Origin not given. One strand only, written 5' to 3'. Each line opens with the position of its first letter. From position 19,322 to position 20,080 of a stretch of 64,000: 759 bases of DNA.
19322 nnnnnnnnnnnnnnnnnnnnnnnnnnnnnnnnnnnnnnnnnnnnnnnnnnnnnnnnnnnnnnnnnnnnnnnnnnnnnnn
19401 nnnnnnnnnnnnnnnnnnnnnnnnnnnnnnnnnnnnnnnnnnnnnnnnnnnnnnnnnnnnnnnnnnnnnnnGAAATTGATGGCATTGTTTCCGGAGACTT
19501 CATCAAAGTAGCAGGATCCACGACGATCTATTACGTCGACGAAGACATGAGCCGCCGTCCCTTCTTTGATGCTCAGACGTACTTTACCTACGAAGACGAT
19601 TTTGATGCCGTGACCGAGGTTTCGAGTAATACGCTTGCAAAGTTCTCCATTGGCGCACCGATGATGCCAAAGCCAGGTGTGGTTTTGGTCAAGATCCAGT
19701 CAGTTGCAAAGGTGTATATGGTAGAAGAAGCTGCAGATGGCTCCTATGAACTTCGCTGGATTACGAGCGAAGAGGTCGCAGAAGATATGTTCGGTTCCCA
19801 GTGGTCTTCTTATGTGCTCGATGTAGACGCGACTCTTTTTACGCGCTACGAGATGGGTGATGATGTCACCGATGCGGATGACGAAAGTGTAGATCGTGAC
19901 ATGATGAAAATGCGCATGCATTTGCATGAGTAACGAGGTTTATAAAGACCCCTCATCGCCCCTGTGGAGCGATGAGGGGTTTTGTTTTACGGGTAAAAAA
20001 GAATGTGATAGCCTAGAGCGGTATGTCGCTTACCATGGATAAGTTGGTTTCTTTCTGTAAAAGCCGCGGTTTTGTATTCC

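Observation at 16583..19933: Tandem paralogous secreted proteins sharing a 408-bp nucleotide-identical 3' end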

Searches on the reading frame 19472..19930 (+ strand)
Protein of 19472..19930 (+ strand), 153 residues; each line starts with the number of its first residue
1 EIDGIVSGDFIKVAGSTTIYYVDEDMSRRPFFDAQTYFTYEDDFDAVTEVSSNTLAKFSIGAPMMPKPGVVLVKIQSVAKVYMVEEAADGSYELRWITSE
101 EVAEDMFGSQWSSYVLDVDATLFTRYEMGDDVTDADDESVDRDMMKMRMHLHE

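Call 26: search_solved_structures(query=A2, max_evalue=1, show_alignments=2)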
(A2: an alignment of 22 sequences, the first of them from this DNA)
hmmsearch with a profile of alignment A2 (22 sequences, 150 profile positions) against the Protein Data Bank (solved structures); distinct sequences matched with E-value up to 1: 1.
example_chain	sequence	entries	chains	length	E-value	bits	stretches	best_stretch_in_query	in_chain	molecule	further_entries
2pyt_A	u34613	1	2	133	0.68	13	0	34-72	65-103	Ethanolamine utilization protein eutQ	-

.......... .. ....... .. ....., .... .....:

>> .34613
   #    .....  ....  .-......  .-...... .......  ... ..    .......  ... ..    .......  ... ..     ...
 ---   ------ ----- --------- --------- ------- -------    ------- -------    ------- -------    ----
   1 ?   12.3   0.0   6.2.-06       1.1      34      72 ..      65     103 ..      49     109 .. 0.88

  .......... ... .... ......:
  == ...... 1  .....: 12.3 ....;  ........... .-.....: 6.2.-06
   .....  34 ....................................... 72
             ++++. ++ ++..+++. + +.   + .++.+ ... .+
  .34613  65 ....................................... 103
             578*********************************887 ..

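Call 29: find_related_loci(query=A3, collection=genome_contigs, flank=7000)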
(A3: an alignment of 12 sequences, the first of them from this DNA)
Query A3 (153 aa) in genome_contigs; peptide patterns used: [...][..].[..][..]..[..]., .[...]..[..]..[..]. (x = any residue, [..] = any of these).
323 stretches matched a pattern; 38 encode a relative of the query (tblastn E <= 1e-3); 38 distinct loci.
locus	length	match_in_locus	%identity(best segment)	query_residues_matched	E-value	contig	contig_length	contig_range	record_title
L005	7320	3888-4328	67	5-153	2e-62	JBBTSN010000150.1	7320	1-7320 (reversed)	MAG: Patescibacteria group bacterium isolate H41-bin180_1 H41_bin180_1_000000000150, whole genome shotgun sequence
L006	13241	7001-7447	66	1-152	2e-54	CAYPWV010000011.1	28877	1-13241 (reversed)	MAG TPA_asm: uncultured Gammaproteobacteria bacterium isolate SRP342105_co1_259 genome assembly, contig: NODE_2123_lengt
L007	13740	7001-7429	59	8-152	2e-52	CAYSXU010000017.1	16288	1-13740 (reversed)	MAG TPA_asm: uncultured Gammaproteobacteria bacterium isolate SRP062349_co5_332 genome assembly, contig: NODE_1222_lengt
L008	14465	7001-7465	53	1-153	5e-51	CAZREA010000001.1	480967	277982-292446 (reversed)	MAG TPA_asm: uncultured Gammaproteobacteria bacterium isolate SRP342105_co2_22 genome assembly, contig: NODE_3_length_48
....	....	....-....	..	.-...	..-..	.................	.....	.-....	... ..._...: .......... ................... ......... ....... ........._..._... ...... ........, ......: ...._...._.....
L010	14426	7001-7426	50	8-153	4e-46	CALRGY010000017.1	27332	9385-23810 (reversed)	MAG: Candidatus Uhrbacteria bacterium isolate TrH-25oct19-103 genome assembly, contig: TrH-25oct19-C3158, whole genome s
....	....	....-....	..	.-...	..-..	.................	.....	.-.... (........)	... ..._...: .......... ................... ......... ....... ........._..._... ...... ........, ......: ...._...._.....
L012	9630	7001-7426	50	7-153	3e-45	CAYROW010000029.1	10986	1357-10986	MAG TPA_asm: uncultured Gammaproteobacteria bacterium isolate SRP192515_co2_1 genome assembly, contig: NODE_5049_length_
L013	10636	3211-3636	49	7-153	1e-44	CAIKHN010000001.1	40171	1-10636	Candidatus Uhrbacteria bacterium isolate LJ-3-15m_bin-0684 genome assembly, contig: bin-0684:01/40, whole genome shotgun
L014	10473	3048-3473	49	7-153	2e-44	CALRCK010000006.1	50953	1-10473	MAG: Candidatus Uhrbacteria bacterium isolate Ike-50m-33 genome assembly, contig: Ike-50-c303, whole genome shotgun sequ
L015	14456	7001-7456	46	1-153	3e-43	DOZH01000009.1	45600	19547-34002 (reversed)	MAG TPA_asm: Candidatus Uhrbacteria bacterium isolate UBA11707 contig_7174, whole genome shotgun sequence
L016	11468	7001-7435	44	5-153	4e-43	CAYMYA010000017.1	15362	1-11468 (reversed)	MAG TPA_asm: uncultured Gammaproteobacteria bacterium isolate SRP192515_co2_178 genome assembly, contig: NODE_3186_lengt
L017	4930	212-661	45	1-151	3e-42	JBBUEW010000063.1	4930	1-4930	MAG: Patescibacteria group bacterium isolate H41-bin101_1 H41_bin101_1_000000000063, whole genome shotgun sequence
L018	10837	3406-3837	48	8-152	5e-42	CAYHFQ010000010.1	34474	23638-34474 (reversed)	MAG TPA_asm: uncultured Gammaproteobacteria bacterium isolate ERP119702_co3_211 genome assembly, contig: NODE_654_length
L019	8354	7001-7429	47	7-151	1e-41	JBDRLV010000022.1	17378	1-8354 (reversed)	MAG: Patescibacteria group bacterium isolate MEGAHIT-group-1.799 k141_10753183, whole genome shotgun sequence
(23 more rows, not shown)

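Call 35: predict_structure(alignment_id=A2)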
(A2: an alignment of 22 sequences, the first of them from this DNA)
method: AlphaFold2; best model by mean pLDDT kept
length: 153 residues; sequences in the alignment: 22
mean_pLDDT: 94.6   pTM: 0.84
mean pLDDT of the five models: 94.6, 92.3, 92.1, 90.2, 89.0
residues with pLDDT >= 90: 135; 70-90: 17; 50-70: 1; < 50: 0
segments of 3 or more residues with pLDDT < 50: none
pLDDT, mean of each block of 10 residues (from residue 1): 96 97 98 95 97 98 96 92 94 96 96 95 93 91 92 78
secondary structure, 60 per line:
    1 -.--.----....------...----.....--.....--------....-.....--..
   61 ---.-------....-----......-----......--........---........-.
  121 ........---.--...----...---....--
elements in order: E10-13 E20-22 E27-31 H34-38 E47-50 H52-56 E72-75 E81-86 E92-97 H100-107 H111-114 E115-118 H120-125 E126-128 H148-151

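Call 37: search_protein_representatives(alignment_id=A2)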
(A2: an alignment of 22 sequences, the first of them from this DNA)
Query: 22 sequences, 150 profile positions. Proteins with E-value up to 0.001 (for the whole library): 6080; up to 1e-10: 4248; up to 1e-30: 2059. The best 150 are listed.
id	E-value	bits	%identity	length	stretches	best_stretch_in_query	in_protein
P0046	3.4e-81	286.7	-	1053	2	7-137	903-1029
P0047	3.5e-65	234.7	-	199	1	1-150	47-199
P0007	1.3e-64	232.8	-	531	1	2-150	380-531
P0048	9.8e-64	230.0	-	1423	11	5-128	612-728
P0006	3.9e-63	228.1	-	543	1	1-149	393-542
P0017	9.1e-61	220.4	-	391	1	3-150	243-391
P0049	9.6e-61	220.3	-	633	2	6-141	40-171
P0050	3.9e-60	218.3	-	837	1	1-149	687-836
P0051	4.2e-60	218.2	-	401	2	5-140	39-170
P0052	1.1e-59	216.9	-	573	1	2-149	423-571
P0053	6.8e-59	214.3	-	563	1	2-149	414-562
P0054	1.2e-58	213.5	-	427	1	1-149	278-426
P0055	1.4e-58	213.3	-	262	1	2-149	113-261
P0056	1.4e-58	213.3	-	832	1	2-149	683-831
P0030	3.8e-58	211.9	-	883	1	1-148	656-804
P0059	5.4e-56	204.9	-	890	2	10-138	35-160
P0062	3.0e-55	202.5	-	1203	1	2-149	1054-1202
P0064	5.7e-55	201.5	-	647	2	6-136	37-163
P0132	5.5e-48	178.9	-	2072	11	7-84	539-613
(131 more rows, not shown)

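Call 40: fold_search(model_id=the predicted structure, library=pdb)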
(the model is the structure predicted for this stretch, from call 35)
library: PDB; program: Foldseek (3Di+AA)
matches with E <= 10: 221; with E <= 0.001: 0
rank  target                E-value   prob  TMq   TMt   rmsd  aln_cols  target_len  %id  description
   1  5cyu                  3.9e-02  0.57  0.31  0.16  13.8       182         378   12  Structure of the soluble domain of EccB1 from the Mycobacterium smegmatis ESX-1 secretion system. (released 2015-08-12)
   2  5ebd                  5.2e-02  0.57  0.32  0.16  13.1       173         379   10  Crystal structure of EccB1 of Mycobacterium tuberculosis in spacegroup P21 (state IV) (released 2016-02-17)
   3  7nps_B4               8.4e-02  0.69  0.32  0.13  18.9       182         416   13  Structure of the periplasmic assembly from the ESX-5 inner membrane complex, C1 model (released 2021-05-26)
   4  7nps_B1               1.2e-01  0.41  0.30  0.15  13.5       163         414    9  Structure of the periplasmic assembly from the ESX-5 inner membrane complex, C1 model (released 2021-05-26)
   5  7np7_B4               1.4e-01  0.44  0.28  0.11  18.9       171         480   14  Structure of an intact ESX-5 inner membrane complex, Composite C1 model (released 2021-06-02)
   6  4kk7                  1.7e-01  0.30  0.30  0.15  14.0       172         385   13  Structure of EccB1 from the type VII (ESX-1) secretion system of Mycobacterium tuberculosis. (released 2013-06-19)
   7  7np7_B1               2.3e-01  0.28  0.30  0.13  13.5       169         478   10  Structure of an intact ESX-5 inner membrane complex, Composite C1 model (released 2021-06-02)
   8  3x3n                  3.2e-01  0.54  0.31  0.14  13.9       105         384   12  Crystal structure of EccB1 of Mycobacterium tuberculosis in spacegroup P21 (released 2015-12-09)
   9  6sgy_A                5.4e-01  0.23  0.29  0.13  17.9       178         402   13  Structure of EccB3 dimer from the ESX-3 core complex (released 2019-10-09)
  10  3x3m                  8.2e-01  0.14  0.30  0.15  14.0       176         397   12  Crystal structure of EccB1 of Mycobacterium tuberculosis in spacegroup P212121 (released 2015-12-09)
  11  7qix_I                8.2e-01  0.06  0.11  0.09   9.2        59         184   17  Specific features and methylation sites of a plant ribosome. 40S body ribosomal subunit. (released 2022-06-15)
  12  1c0f_S                8.7e-01  0.03  0.12  0.13   9.8        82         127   11  CRYSTAL STRUCTURE OF DICTYOSTELIUM CAATP-ACTIN IN COMPLEX WITH GELSOLIN SEGMENT 1 (released 2000-03-01)
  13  4pkh_G                9.2e-01  0.03  0.11  0.12   9.8        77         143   12  Complex of ADP-actin With the N-terminal Actin-Binding Domain of Tropomodulin (released 2014-07-30)
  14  7jq6_A                9.8e-01  0.08  0.21  0.11  10.2       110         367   14  The Phi-28 gp11 DNA packaging Motor (released 2021-06-16)
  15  2ff3_A                9.8e-01  0.03  0.13  0.14   9.5        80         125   12  Crystal structure of Gelsolin domain 1:N-wasp V2 motif hybrid in complex with actin (released 2006-03-21)
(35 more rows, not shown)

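Call 43: find_related_loci(query=window:19472-19930:+, collection=metagenome_contigs, flank=5000)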
Query window:19472-19930:+ (153 aa) in metagenome_contigs; peptide patterns used: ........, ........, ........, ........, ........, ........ (x = any residue, [..] = any of these).
128 stretches matched a pattern; 4 encode a relative of the query (tblastn E <= 1e-3); 4 distinct loci.
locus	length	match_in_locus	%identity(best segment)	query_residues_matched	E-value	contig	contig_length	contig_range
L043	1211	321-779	100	1-153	7e-110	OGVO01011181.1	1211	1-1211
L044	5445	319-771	77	1-153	3e-76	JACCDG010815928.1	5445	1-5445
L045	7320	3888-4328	67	5-153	1e-63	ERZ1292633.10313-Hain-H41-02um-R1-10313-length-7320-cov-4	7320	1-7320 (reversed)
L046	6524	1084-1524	67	5-153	1e-63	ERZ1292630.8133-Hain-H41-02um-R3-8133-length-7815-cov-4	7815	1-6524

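Call 48: search_protein_families(library=pfam, proteins=[P0046, P0048, P0049, P0059, P0064, P0132, P0062, P0051], max_evalue=0.001)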
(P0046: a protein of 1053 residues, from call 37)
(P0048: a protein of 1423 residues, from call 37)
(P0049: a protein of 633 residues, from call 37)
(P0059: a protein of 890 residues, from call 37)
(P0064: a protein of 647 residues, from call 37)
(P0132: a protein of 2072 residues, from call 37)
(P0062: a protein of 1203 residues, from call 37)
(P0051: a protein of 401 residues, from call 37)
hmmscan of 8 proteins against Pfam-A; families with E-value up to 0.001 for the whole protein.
P0046 (1053 aa): 2 families
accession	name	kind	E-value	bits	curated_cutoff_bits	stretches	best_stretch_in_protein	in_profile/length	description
PF11258.13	DUF3048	-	3.6e-43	147.7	25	1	592-722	12-144/148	Protein of unknown function (DUF3048) N-terminal domain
PF17479.7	DUF3048_C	-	8.2e-25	87.8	25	1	758-862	9-114/114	Protein of unknown function (DUF3048) C-terminal domain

P0048 (1423 aa): 5 families
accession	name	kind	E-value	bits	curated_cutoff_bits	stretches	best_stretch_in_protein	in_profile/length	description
PF05108.18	T7SS_ESX1_EccB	-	4.2e-10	39.3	27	0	494-558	184-249/474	Type VII secretion system ESX-1, transport TM domain B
PF09454.15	Vps23_core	-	1.4e-08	35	26.8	0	974-1003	20-49/64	Vps23 core domain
PF12445.13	FliC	-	5.3e-05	24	23.2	0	675-695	100-120/127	Flagellin protein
PF07202.18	Tcp10_C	-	0.00019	21.5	36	0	966-974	7-15/35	T-complex protein 10 C-terminus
PF16967.11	TcfC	-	0.00041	20.3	29.4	0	605-621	11-27/68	E-set like domain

P0049 (633 aa): 0 families

P0059 (890 aa): 0 families

P0064 (647 aa): 0 families

P0132 (2072 aa): 3 families
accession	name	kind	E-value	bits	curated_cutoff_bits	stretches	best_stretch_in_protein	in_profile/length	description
PF17957.7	Big_7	-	6e-13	49.7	24.1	2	1474-1539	1-63/70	Bacterial Ig domain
PF24893.1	DUF7743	-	6.3e-08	32.8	27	0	1385-1409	20-44/120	Domain of unknown function (DUF7743)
PF19077.6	Big_13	-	4.3e-05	24.4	27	0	1703-1780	22-94/102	Bacterial Ig-like domain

P0062 (1203 aa): 1 family
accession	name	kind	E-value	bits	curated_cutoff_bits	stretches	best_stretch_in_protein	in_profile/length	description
PF13205.12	Big_5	-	7.9e-12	46.3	23.6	1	818-917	1-104/105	Bacterial Ig-like domain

P0051 (401 aa): 0 families

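Call 70: search_solved_structures(query=P0048, max_evalue=1, show_alignments=2)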
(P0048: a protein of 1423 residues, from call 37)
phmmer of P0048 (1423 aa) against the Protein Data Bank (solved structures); distinct sequences matched with E-value up to 1: 0.

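Call 80: search_protein_families(library=pfam, alignment_id=A7, max_evalue=0.0001)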
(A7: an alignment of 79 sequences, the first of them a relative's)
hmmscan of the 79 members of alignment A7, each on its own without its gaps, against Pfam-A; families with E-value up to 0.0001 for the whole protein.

A. member 1, P0049 (633 aa): 0 families

B. families by the number of members that match (of 79 scanned): 20 families
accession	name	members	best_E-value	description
PF13205.12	Big_5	26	1.7e-15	Bacterial Ig-like domain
PF10342.15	Kre9_KNH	7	2.7e-08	Kre9/KNH-like N-terminal Ig-like domain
PF13517.12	FG-GAP_3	4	3.6e-13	FG-GAP-like repeat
PF01839.29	FG-GAP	3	1.1e-25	FG-GAP repeat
PF18884.5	TSP3_bac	3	2.7e-12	Bacterial TSP3 repeat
PF14312.12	FG-GAP_2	2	6.4e-11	FG-GAP repeat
PF17164.10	DUF5122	1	2.7e-55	Domain of unknown function (DUF5122) beta-propeller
PF19078.6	Big_12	1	1e-28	Bacterial Ig-like domain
PF01138.27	RNase_PH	1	1e-28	3' exoribonuclease family, domain 1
PF13385.13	Laminin_G_3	1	4.5e-20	Concanavalin A-like lectin/glucanases superfamily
PF13620.12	CarboxypepD_reg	1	6.5e-18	Carboxypeptidase regulatory-like domain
PF01471.23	PG_binding_1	1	5.5e-15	Putative peptidoglycan binding domain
PF18998.6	Flg_new_2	1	8.2e-15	Divergent InlB B-repeat domain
PF07705.17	CARDB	1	3e-09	CARDB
PF13715.12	CarbopepD_reg_2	1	7.4e-07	CarboxypepD_reg-like domain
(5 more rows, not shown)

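Call 81: find_related_loci(query=A3, collection=viral_contigs, flank=4000)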
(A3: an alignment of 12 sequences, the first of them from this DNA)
Query A3 (153 aa) in viral_contigs; peptide patterns used: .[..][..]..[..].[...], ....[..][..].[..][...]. (x = any residue, [..] = any of these).
20 stretches matched a pattern, but none encodes a relative of the query by tblastn (E <= 1e-3).

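Call 83: search_protein_families(library=ncbifam, proteins=[P0048, P0049, P0051, P0046, window:19472-19930:+], max_evalue=0.01)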
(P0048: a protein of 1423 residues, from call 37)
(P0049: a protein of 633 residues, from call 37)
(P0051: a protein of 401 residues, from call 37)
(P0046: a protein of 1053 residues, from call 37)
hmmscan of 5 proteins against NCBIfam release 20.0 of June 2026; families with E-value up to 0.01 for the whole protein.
P0048 (1423 aa): 2 families
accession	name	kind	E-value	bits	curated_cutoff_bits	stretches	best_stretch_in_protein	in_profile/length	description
TIGR03919.1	T7SS_EccB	equivalog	2.1e-10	40.1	154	0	493-558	178-246/457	type VII secretion protein EccB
NF041575.1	antitoxPezA_Strep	equivalog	0.0008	19.4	290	0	460-491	11-42/158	type II toxin-antitoxin system antitoxin PezA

P0049 (633 aa): 0 families

P0051 (401 aa): 0 families

P0046 (1053 aa): 0 families

window:19472-19930:+ (153 aa): 0 families
